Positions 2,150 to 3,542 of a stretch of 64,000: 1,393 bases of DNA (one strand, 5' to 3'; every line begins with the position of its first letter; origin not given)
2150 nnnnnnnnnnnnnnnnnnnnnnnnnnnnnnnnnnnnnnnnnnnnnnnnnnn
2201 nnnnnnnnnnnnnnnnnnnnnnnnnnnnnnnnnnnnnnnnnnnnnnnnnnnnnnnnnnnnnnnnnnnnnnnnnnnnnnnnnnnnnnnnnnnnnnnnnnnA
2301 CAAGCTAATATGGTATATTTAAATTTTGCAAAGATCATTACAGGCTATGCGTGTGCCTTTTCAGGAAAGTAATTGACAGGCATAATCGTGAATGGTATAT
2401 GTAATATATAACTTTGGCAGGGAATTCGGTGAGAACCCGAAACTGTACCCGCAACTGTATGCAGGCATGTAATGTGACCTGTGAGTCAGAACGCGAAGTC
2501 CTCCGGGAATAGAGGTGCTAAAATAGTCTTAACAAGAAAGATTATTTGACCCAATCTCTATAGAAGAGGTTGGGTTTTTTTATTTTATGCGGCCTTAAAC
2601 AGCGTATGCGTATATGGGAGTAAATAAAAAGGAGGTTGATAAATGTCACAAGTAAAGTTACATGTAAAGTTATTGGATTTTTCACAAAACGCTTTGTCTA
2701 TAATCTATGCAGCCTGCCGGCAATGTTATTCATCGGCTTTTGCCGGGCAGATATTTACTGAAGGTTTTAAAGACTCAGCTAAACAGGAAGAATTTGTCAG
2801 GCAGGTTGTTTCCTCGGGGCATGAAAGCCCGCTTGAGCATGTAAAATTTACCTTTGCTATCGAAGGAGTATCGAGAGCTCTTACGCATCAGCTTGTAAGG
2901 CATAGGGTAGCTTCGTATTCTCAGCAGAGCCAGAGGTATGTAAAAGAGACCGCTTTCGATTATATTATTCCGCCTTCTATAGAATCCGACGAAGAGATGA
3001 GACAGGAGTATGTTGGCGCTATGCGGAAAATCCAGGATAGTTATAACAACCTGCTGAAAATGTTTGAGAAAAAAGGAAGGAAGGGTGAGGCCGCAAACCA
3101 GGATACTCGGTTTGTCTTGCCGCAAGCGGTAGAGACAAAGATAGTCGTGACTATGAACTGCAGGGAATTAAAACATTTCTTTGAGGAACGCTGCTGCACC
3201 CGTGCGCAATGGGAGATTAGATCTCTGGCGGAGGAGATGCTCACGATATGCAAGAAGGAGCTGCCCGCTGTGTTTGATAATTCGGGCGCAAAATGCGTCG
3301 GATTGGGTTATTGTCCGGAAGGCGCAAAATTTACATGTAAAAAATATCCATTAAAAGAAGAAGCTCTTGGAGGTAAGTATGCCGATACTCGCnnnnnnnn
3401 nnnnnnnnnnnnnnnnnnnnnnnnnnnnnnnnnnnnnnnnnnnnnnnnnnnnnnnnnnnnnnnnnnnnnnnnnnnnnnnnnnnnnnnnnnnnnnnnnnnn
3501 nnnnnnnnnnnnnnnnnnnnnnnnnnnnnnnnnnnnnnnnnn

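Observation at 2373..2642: Cobalamin-riboswitch-like leader with terminator upstream of thyX-nrdD-nrdG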

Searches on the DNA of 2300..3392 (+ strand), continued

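Call 71: search_with_rna_model(model_id=R2, sources=[window, L106, L107, L109, L110, L111, L112, L113, L001, L002, L003, L004, L005, L006, L007, L008, L009, L010, L011, L012, L013, L014, L015, L016, L017, L018, L019, L020, L021, L022, L023, L024, L025, L026, L027, L028, L029, L030, L031, L032, L033, L034, L035, L036, L037, L038, L039, L040, L041, L042, L043, L044, L045, L046, L047, L048, L049, L050, L051, L052, L053, L054, L055, L056, L057, L058, L059, L060, L061, L062, L063, L064, L065, L066, L067, L068, L069, L070, L071, L072, L073, L074, L075, L076, L077, L078, L079, L080], max_evalue=0.1)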
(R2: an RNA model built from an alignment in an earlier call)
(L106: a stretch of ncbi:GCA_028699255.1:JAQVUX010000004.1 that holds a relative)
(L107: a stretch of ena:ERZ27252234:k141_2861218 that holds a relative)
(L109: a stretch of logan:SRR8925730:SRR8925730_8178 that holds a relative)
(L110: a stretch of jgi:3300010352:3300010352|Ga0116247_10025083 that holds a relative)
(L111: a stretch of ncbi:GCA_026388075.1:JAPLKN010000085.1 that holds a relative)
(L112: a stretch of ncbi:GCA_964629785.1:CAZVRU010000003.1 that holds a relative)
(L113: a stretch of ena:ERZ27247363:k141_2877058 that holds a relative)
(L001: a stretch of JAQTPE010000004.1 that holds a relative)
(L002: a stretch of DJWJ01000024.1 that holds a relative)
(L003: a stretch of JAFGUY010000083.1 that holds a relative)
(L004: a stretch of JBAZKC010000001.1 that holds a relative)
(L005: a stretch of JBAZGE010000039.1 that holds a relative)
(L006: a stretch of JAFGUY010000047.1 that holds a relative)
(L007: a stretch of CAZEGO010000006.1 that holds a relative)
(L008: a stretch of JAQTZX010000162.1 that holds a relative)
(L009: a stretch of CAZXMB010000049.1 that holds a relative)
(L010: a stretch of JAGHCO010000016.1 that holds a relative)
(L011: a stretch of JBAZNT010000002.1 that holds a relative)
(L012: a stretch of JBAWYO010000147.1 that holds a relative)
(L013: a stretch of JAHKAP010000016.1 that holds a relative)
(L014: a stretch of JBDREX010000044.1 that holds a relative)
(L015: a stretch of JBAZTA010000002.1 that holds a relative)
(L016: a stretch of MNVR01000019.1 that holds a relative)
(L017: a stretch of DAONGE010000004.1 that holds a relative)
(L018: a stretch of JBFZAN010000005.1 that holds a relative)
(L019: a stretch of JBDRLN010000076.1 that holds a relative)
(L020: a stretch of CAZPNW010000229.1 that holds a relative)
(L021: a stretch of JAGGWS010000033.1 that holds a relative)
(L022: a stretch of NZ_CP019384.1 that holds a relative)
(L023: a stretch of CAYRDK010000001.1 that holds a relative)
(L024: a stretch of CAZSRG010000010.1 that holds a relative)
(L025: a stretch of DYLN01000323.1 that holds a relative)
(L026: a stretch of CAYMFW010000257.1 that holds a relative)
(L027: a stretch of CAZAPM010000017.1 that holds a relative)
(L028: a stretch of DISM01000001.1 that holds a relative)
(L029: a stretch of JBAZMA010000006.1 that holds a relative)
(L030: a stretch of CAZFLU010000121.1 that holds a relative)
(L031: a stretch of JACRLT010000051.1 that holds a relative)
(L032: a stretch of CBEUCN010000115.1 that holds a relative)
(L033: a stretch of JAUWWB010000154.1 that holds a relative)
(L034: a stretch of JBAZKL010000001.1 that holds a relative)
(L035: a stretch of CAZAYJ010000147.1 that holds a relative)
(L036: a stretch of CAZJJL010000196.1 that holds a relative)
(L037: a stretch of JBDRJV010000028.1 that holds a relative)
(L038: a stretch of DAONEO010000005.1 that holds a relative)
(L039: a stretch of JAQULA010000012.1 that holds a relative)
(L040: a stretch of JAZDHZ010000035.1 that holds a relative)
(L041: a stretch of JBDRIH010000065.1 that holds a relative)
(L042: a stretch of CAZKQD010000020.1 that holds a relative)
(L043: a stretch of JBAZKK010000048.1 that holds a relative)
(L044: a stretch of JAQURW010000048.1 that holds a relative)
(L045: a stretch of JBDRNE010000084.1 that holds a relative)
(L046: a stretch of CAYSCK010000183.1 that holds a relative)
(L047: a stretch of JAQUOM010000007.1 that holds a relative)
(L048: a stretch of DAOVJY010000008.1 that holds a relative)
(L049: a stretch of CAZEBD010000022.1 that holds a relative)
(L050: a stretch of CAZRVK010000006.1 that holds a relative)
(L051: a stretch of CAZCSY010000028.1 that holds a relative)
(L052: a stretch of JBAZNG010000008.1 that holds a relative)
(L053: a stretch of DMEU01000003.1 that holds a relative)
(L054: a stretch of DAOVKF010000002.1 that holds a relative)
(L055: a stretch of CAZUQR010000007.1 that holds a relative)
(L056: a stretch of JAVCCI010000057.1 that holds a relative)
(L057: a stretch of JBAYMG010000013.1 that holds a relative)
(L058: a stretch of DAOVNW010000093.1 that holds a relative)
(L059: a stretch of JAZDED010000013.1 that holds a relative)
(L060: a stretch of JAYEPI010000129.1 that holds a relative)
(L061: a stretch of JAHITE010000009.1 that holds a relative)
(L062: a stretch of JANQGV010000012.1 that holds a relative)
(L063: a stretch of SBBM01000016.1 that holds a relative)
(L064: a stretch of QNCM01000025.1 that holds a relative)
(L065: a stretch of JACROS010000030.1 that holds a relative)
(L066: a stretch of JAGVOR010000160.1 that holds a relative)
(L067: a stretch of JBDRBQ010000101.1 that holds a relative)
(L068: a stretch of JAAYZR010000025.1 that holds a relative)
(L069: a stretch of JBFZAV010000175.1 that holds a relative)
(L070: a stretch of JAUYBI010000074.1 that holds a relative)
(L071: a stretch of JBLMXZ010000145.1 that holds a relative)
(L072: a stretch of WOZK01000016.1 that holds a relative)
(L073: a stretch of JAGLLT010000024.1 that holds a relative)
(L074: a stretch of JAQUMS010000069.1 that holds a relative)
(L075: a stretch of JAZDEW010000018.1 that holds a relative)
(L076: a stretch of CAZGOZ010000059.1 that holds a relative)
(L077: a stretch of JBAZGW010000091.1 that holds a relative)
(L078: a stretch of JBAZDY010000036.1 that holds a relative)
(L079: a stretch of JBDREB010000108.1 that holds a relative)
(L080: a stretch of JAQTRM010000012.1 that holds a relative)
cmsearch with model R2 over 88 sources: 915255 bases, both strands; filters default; matches with E-value up to 0.1: 8.
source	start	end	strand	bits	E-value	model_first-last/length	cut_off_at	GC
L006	583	771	+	211.1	4e-51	1-189/189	no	0.47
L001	3218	3406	+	208.1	2.4e-50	1-189/189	no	0.52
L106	4566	4755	+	206.2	7.1e-50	1-189/189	no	0.51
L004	1832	2018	+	190.5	6.9e-46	1-189/189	no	0.52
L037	7109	7298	+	120.2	5.5e-28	1-189/189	no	0.4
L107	2388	2594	+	78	3.2e-17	1-189/189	no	0.57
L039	6757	6968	+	61.9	4.1e-13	1-189/189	no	0.48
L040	6906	7115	+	55.2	2.1e-11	1-189/189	no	0.44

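Call 79: search_rna_families(source=window, start=2404, end=2490, threshold=evalue, max_evalue=10, show_alignments=2)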
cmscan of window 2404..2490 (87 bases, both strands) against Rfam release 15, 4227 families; matches with E-value up to 10: 1.
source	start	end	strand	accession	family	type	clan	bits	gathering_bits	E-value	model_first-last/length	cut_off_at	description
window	2419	2490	+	RF00174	Cobalamin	Cis-reg; riboswitch;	CL00101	33.9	31.5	9.1e-08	45-164/189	3'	Cobalamin riboswitch aptamer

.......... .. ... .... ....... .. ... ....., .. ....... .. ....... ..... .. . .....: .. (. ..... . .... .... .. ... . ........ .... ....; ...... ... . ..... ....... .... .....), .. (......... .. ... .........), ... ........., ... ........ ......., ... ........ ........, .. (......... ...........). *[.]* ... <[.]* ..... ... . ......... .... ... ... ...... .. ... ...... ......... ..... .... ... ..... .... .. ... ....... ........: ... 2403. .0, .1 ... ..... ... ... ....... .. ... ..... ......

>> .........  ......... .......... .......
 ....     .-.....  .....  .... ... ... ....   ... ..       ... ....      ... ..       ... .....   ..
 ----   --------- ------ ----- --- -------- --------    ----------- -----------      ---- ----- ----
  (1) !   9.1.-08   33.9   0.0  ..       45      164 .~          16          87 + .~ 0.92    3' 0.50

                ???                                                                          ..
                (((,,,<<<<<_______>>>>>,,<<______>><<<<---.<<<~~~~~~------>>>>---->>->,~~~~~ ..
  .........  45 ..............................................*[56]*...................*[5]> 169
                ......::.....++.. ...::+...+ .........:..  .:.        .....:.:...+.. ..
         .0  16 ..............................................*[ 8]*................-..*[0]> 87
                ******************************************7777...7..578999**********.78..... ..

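Call 81: search_rna_families(sources=[L021, L042, L048, L058, L073, L056, L060, L032, L010, L008, L009], threshold=gathering)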
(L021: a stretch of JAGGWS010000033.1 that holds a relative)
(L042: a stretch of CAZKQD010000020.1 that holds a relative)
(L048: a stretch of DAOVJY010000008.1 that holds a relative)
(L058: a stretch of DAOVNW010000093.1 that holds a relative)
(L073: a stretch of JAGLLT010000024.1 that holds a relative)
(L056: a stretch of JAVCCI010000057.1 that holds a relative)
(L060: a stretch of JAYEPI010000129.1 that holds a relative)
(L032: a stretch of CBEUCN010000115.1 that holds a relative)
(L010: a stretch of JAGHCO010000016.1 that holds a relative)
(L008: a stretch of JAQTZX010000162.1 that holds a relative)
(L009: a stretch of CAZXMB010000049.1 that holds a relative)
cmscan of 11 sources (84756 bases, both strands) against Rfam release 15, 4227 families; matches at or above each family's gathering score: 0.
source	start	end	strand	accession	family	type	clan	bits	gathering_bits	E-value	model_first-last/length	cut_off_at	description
